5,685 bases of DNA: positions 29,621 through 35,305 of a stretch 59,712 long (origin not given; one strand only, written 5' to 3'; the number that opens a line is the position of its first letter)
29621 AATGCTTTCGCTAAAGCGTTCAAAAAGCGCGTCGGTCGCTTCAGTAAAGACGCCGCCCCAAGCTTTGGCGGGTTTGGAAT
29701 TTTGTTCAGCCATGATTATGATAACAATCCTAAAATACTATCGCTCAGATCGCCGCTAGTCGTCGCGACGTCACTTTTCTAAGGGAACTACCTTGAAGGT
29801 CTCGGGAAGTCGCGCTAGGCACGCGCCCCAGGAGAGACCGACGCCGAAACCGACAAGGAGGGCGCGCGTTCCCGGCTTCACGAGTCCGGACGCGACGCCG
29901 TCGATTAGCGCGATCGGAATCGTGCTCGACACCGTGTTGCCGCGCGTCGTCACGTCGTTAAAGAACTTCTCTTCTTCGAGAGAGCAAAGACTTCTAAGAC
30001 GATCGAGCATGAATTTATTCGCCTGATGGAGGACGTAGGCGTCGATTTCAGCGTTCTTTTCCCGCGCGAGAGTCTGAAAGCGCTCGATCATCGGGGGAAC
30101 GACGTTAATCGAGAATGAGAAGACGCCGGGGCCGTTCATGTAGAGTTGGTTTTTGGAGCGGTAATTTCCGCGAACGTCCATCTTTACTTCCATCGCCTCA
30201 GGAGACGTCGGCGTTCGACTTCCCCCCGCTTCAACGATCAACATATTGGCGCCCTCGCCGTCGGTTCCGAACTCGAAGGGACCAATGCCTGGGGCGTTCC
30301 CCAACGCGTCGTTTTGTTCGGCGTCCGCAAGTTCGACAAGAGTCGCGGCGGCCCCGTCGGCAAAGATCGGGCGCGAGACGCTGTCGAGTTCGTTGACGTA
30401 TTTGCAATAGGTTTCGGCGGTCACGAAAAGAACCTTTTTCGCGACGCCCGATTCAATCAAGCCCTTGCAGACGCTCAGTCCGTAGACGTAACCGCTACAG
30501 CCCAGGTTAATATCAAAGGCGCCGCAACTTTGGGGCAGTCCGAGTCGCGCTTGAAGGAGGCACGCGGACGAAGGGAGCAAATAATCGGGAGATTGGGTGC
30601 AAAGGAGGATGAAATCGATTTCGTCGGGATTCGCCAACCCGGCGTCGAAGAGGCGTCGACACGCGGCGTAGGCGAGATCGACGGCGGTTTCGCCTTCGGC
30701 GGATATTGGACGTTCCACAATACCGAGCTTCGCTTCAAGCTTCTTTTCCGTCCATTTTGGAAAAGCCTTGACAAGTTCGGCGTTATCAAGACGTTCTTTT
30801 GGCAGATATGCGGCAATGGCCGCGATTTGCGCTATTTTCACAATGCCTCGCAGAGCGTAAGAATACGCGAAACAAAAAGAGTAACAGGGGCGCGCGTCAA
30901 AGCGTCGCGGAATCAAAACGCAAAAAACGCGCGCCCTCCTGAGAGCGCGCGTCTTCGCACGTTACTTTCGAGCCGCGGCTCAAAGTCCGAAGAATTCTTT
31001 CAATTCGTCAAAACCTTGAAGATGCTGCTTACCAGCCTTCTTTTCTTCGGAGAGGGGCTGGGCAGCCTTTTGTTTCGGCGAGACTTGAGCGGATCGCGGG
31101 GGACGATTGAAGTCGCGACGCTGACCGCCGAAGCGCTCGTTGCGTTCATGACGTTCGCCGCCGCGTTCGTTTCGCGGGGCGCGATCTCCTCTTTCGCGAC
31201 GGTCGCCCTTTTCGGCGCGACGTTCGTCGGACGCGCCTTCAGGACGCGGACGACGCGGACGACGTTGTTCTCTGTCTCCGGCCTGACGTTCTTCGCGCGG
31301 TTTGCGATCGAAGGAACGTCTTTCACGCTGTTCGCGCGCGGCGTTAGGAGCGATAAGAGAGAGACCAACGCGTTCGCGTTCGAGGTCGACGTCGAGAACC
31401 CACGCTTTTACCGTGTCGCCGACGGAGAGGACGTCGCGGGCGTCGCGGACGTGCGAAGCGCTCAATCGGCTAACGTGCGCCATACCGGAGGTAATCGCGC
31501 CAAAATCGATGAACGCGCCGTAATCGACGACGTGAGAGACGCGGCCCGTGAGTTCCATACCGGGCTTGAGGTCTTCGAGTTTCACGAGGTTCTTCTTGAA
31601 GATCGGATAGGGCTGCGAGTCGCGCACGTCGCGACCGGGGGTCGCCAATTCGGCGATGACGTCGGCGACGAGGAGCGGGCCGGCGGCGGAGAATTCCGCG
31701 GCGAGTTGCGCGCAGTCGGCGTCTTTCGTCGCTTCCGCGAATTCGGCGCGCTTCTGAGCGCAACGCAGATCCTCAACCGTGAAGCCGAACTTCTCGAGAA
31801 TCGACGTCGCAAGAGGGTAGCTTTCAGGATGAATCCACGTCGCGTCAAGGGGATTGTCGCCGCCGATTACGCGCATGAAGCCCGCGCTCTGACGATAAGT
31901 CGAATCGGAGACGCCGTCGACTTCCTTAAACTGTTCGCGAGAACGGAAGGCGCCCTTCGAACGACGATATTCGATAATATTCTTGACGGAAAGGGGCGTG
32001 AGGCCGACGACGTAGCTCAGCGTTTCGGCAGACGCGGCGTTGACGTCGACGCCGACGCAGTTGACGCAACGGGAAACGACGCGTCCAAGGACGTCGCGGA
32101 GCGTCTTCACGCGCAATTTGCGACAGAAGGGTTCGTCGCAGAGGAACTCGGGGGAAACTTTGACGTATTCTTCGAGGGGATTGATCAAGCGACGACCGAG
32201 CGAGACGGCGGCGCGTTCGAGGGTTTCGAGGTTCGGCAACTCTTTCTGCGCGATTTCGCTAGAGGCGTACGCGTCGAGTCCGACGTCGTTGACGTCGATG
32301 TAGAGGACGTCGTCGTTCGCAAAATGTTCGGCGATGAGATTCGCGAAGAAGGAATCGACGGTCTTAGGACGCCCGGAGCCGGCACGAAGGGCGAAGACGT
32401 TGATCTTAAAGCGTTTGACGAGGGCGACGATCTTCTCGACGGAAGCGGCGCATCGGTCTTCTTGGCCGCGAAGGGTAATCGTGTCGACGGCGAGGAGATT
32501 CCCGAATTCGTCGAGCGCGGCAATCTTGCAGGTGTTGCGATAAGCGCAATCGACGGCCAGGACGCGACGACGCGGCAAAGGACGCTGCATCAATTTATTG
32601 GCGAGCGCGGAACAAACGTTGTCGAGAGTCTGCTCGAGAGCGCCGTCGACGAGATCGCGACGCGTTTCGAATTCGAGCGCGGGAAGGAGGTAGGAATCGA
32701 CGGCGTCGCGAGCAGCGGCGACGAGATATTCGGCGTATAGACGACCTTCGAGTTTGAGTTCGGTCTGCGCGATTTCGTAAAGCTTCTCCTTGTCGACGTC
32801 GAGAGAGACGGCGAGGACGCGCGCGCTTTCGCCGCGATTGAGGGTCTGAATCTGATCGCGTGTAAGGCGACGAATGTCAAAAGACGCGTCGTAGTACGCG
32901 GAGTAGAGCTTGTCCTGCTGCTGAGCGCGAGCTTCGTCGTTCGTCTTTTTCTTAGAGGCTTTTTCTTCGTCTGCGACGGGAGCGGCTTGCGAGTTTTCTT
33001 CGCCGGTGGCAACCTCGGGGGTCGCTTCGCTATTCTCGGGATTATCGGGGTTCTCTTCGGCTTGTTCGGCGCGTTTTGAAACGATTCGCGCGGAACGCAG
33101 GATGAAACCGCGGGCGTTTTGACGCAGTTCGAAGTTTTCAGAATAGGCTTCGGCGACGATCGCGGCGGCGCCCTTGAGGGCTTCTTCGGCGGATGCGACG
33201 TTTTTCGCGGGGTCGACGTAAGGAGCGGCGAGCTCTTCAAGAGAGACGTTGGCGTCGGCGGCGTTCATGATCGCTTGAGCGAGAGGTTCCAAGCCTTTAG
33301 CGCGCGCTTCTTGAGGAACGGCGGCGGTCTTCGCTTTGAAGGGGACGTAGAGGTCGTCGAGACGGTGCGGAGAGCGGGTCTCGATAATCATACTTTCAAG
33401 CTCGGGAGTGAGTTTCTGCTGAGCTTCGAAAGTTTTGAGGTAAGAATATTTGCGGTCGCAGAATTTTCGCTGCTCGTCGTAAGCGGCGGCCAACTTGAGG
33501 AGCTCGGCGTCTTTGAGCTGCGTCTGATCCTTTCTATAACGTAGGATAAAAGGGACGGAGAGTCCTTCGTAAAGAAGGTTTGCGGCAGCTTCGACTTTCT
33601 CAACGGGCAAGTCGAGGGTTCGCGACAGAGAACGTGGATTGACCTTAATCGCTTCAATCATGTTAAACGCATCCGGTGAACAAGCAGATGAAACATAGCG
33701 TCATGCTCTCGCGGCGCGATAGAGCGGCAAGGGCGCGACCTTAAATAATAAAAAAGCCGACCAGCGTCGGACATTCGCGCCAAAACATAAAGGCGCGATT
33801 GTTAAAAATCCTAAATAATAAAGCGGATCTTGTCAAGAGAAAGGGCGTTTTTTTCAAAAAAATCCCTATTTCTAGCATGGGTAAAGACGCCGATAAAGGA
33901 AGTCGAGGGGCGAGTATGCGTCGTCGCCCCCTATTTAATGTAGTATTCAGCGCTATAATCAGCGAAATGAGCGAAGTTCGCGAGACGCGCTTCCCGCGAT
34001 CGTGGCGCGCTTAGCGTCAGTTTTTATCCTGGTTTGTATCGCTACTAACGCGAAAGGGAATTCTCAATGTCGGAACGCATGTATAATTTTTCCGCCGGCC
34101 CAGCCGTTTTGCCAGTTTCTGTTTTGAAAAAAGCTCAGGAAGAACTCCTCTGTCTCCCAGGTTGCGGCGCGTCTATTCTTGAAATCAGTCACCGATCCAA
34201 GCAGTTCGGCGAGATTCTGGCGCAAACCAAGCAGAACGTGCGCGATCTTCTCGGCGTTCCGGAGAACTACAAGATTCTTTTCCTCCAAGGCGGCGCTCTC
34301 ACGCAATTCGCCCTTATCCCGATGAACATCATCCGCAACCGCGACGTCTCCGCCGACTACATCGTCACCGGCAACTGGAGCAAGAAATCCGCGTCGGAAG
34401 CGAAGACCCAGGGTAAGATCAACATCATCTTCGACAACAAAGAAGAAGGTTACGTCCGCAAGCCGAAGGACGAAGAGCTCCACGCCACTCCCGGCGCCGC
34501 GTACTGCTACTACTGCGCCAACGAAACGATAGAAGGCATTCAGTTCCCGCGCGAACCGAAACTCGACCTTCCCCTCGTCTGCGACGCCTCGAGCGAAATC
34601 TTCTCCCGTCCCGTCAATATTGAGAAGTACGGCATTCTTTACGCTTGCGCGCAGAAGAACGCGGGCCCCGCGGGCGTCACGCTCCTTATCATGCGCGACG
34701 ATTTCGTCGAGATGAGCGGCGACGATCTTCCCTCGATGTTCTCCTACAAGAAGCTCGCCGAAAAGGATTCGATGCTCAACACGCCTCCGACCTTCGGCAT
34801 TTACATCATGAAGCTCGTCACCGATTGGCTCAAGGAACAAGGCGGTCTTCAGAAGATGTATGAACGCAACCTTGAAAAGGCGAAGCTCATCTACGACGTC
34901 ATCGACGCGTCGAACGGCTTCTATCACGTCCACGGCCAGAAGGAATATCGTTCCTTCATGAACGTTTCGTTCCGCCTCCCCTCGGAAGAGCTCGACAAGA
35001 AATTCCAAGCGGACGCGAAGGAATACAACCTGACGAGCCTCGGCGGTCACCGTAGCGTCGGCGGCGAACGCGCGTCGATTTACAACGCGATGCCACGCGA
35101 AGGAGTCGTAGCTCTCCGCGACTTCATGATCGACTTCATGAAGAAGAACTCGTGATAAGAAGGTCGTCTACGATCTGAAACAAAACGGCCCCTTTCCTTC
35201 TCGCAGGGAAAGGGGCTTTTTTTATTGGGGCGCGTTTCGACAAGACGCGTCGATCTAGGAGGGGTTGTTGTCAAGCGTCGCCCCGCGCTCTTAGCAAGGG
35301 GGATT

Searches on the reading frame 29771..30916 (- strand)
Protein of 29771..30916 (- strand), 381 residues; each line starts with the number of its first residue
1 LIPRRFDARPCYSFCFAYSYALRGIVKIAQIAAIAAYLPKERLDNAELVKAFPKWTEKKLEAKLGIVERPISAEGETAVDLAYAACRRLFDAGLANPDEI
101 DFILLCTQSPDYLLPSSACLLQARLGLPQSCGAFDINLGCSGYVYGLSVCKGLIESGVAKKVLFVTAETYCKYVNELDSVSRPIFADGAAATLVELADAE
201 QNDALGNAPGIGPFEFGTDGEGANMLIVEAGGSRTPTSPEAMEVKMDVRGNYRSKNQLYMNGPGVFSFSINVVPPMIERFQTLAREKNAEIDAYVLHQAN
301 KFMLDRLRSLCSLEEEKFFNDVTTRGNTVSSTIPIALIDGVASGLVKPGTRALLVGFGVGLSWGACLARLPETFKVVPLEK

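Call 14: search_protein_families(library=pfam, proteins=[window:29771-30916:-], max_evalue=0.00001)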
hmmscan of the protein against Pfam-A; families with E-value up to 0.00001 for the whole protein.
window:29771-30916:- (381 aa): 2 families
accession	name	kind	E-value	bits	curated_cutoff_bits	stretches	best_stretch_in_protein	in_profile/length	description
PF08541.16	ACP_syn_III_C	-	1.1e-24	86.9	26.6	1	287-369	7-89/90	3-Oxoacyl-[acyl-carrier-protein (ACP)] synthase III C terminal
PF08545.16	ACP_syn_III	-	1.6e-19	70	24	1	134-202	1-69/80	3-Oxoacyl-[acyl-carrier-protein (ACP)] synthase III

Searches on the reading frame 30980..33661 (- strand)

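Call 15: search_protein_families(library=pfam, proteins=[window:30980-33661:-], max_evalue=0.00001)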
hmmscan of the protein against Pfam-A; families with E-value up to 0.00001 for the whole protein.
window:30980-33661:- (893 aa): 7 families
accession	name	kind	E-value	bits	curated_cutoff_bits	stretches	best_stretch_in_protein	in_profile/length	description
PF16921.10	Tex_YqgF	-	1.6e-22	80.7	27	1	366-492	2-125/126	Tex protein YqgF-like domain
PF12836.13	HHH_3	-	2.9e-21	75.8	27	1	533-597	1-65/65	Helix-hairpin-helix motif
PF17674.7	HHH_9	-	3.4e-16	60.3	23.1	1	603-680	1-70/70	HHH domain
PF00575.29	S1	-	3.9e-14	53.2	22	1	699-769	3-73/74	S1 RNA binding domain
PF22706.1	Tex_central_region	-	3.4e-12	47.1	27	1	139-203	4-68/178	Tex central region-like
PF09371.15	Tex_N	-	1e-11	44.8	32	1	11-77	6-73/75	Tex-like protein N-terminal domain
PF23459.1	S1_RRP5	-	3e-08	34.6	27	1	698-769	1-72/72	RRP5 S1 domain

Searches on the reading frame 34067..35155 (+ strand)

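Call 15: search_protein_families(library=pfam, proteins=[window:34067-35155:+], max_evalue=0.00001)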
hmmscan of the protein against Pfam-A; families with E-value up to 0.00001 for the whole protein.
window:34067-35155:+ (362 aa): 1 family
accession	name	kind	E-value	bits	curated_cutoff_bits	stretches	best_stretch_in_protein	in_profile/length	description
PF00266.25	Aminotran_5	-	2.6e-44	152.2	21.5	1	5-350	1-371/371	Aminotransferase class-V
